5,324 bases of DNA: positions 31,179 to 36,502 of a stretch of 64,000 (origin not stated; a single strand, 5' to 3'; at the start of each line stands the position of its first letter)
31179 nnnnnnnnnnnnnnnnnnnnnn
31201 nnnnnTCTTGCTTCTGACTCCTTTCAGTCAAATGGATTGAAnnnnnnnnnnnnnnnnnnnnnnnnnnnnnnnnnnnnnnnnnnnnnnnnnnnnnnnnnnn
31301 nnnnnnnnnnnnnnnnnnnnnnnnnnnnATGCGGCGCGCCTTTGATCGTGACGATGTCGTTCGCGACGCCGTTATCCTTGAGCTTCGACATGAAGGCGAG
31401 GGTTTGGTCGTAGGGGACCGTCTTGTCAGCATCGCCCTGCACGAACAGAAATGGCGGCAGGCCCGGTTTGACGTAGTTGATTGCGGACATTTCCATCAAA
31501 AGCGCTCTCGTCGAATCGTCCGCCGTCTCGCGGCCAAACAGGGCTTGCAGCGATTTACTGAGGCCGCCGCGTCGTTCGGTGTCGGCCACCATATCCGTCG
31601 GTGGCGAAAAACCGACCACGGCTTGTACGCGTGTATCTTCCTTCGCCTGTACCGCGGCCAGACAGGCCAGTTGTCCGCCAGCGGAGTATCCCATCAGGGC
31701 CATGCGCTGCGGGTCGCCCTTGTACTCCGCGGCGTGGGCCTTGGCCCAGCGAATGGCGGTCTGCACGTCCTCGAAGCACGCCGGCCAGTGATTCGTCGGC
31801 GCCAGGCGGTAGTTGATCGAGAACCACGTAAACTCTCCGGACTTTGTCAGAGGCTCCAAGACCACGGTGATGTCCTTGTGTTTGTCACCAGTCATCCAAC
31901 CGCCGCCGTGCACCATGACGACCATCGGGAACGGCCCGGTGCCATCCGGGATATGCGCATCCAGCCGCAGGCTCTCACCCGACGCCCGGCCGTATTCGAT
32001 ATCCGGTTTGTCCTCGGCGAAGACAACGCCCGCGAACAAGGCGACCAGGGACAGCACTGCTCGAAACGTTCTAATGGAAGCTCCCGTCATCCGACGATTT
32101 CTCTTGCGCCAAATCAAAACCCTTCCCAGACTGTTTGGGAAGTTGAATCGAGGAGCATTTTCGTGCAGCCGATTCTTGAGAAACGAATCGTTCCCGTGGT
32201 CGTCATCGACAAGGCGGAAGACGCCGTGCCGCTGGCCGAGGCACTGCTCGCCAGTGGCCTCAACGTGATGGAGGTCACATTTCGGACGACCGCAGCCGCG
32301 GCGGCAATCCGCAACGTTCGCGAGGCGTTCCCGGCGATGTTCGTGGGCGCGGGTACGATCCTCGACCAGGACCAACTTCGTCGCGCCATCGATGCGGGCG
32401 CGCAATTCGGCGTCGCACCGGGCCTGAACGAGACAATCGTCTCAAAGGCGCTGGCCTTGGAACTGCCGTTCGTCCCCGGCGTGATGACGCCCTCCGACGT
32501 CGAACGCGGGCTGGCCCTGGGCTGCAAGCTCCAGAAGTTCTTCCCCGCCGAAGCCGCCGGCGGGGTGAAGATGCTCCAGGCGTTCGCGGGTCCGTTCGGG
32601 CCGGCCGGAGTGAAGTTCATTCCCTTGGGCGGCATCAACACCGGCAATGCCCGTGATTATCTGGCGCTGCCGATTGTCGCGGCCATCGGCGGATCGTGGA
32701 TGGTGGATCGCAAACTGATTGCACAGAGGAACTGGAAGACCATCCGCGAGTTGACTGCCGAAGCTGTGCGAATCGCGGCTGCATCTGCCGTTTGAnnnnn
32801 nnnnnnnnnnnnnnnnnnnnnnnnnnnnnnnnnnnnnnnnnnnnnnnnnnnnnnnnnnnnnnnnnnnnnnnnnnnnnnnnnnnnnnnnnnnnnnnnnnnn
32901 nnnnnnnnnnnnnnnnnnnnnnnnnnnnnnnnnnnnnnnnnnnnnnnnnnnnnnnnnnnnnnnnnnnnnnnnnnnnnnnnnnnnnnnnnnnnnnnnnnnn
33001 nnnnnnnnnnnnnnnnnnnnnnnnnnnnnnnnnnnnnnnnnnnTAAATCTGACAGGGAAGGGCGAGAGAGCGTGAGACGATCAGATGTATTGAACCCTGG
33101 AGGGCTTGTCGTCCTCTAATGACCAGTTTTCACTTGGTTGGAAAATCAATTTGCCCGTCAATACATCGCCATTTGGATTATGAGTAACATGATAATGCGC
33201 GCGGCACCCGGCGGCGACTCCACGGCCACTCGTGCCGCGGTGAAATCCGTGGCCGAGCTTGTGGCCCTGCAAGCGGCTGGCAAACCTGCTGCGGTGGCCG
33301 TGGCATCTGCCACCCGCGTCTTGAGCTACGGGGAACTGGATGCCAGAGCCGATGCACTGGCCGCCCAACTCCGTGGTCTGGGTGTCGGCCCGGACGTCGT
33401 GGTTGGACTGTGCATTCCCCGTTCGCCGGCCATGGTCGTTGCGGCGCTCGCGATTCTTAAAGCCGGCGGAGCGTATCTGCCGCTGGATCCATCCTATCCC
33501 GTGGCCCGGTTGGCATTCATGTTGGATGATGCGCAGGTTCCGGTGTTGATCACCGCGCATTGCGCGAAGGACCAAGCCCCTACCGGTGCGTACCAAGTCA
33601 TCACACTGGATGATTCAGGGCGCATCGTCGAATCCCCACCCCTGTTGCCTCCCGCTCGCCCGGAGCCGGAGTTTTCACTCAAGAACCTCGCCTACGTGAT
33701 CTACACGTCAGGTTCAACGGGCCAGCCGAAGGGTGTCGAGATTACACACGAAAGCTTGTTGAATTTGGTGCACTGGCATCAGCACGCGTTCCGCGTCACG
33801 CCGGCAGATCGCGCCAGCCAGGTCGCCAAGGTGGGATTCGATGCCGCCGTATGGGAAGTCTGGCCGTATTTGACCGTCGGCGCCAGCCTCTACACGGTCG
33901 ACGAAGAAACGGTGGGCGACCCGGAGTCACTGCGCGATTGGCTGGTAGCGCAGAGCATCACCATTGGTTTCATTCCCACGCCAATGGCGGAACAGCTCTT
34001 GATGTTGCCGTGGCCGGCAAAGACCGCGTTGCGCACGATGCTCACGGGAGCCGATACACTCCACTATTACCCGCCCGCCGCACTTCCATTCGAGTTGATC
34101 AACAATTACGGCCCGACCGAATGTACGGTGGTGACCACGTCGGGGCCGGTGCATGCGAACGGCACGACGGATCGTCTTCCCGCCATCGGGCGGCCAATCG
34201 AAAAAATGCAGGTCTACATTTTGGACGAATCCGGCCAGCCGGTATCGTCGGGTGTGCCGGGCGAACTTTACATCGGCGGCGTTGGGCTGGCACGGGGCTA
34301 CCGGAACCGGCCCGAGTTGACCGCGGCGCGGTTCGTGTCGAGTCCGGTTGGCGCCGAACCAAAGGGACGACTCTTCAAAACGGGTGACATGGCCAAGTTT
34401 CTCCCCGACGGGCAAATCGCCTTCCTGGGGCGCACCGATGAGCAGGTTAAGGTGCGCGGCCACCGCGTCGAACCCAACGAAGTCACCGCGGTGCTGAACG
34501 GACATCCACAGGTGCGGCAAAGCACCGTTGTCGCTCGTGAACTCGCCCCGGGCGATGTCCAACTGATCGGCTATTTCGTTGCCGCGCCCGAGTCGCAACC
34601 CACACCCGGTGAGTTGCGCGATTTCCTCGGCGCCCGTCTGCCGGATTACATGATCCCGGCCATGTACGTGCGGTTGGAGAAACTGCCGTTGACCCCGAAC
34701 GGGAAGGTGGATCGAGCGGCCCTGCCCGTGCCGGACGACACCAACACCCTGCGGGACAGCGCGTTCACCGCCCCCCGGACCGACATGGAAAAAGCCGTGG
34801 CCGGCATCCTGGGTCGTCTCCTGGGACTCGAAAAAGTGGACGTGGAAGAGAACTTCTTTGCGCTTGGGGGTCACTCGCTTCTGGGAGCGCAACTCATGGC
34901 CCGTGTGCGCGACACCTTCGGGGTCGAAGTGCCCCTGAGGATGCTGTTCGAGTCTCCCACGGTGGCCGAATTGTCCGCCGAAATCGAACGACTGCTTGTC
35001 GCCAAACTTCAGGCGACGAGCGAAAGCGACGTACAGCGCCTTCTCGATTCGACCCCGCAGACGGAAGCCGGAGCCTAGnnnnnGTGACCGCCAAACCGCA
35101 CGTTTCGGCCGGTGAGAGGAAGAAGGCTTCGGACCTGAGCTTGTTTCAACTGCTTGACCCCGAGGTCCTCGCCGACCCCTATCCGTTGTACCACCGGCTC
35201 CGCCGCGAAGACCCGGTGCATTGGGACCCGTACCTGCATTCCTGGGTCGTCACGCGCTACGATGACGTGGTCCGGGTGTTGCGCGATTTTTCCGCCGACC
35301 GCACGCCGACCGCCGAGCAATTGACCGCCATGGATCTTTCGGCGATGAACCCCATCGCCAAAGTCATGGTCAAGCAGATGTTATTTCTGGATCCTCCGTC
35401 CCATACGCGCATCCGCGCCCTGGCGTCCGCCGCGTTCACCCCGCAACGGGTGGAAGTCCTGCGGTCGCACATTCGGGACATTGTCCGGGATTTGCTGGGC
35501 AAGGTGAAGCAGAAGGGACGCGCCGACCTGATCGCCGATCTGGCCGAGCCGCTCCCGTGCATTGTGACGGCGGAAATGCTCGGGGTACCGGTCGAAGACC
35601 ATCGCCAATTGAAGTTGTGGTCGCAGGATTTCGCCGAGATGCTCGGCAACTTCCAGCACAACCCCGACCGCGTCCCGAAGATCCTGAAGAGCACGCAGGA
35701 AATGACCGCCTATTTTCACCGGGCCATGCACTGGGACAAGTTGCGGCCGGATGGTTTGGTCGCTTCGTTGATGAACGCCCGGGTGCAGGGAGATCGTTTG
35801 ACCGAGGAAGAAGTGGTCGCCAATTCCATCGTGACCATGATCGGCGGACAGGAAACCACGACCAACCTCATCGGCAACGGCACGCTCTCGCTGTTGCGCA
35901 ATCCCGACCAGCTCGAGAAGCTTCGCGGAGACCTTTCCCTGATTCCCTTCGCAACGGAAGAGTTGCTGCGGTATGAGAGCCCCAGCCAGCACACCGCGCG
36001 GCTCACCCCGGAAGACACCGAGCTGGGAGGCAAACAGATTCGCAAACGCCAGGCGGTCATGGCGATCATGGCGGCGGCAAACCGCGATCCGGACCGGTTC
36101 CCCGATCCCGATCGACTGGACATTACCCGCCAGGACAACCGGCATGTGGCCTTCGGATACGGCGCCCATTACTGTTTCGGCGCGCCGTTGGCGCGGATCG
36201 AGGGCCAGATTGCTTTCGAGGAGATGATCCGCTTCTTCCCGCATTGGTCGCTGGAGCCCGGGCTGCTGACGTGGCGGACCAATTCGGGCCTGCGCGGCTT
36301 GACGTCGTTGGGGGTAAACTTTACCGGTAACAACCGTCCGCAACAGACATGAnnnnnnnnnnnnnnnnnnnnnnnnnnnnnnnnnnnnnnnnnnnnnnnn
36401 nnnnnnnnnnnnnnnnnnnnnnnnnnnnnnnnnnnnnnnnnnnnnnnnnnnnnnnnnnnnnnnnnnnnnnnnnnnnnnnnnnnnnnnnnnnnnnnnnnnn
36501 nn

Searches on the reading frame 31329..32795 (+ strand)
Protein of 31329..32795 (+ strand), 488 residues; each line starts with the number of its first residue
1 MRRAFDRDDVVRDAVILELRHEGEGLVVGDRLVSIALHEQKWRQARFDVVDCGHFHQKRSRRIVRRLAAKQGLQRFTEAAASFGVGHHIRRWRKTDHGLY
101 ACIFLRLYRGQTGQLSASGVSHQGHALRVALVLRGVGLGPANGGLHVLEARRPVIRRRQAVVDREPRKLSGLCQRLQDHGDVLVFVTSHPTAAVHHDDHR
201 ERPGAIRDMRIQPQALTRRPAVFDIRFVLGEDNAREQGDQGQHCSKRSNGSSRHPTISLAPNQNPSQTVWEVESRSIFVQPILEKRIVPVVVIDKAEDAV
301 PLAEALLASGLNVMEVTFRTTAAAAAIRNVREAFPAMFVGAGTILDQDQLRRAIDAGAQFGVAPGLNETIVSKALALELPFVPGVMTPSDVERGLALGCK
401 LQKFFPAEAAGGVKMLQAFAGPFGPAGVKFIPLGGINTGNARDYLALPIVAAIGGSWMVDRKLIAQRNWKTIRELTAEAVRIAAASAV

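Call 62: search_protein_families(library=pfam, proteins=[window:31329-32795:+], max_evalue=0.001)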
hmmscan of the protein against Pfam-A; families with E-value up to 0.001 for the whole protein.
window:31329-32795:+ (488 aa): 1 family
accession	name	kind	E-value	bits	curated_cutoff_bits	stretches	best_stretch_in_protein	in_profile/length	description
PF01081.25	Aldolase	-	6.1e-67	225.3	27.8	1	284-474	7-195/196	KDPG and KHG aldolase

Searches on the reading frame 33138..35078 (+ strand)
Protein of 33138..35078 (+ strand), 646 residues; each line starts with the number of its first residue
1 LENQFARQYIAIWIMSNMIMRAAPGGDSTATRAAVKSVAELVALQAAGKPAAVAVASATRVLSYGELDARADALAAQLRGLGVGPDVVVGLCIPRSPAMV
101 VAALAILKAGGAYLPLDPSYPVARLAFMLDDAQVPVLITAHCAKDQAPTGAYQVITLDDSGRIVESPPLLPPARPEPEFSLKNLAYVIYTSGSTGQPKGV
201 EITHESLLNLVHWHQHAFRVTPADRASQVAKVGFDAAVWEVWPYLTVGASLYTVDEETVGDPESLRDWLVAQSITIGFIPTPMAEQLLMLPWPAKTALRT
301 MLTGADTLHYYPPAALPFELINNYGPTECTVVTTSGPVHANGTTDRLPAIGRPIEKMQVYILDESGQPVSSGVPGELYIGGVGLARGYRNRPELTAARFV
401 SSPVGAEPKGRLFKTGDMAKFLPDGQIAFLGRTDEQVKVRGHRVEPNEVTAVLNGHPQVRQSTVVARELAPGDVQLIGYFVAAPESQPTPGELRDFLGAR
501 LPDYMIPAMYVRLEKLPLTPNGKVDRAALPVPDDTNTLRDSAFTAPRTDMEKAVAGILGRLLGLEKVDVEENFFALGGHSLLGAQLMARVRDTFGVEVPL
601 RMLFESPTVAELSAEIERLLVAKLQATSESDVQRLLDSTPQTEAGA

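Call 31: search_protein_families(library=pfam, proteins=[window:33138-35078:+], max_evalue=0.0001)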
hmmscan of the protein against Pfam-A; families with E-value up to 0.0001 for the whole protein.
window:33138-35078:+ (646 aa): 3 families
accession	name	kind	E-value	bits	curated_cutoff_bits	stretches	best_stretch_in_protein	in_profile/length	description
PF00501.34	AMP-binding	-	3.4e-77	260.2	29.9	1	45-388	4-383/384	AMP-binding enzyme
PF00550.31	PP-binding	-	8e-17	61.7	20.8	1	553-615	2-66/67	Phosphopantetheine attachment site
PF13193.12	AMP-binding_C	-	1.9e-08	35.5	24.5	1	448-523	1-76/76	AMP-binding enzyme C-terminal domain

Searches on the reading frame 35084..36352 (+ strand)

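Call 31: search_protein_families(library=pfam, proteins=[window:35084-36352:+], max_evalue=0.0001)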
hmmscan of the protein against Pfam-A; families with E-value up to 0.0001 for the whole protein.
window:35084-36352:+ (422 aa): 1 family
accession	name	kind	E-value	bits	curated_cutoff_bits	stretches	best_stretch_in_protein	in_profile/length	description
PF00067.27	p450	-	1.9e-26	93.3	22.8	1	95-385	83-432/462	Cytochrome P450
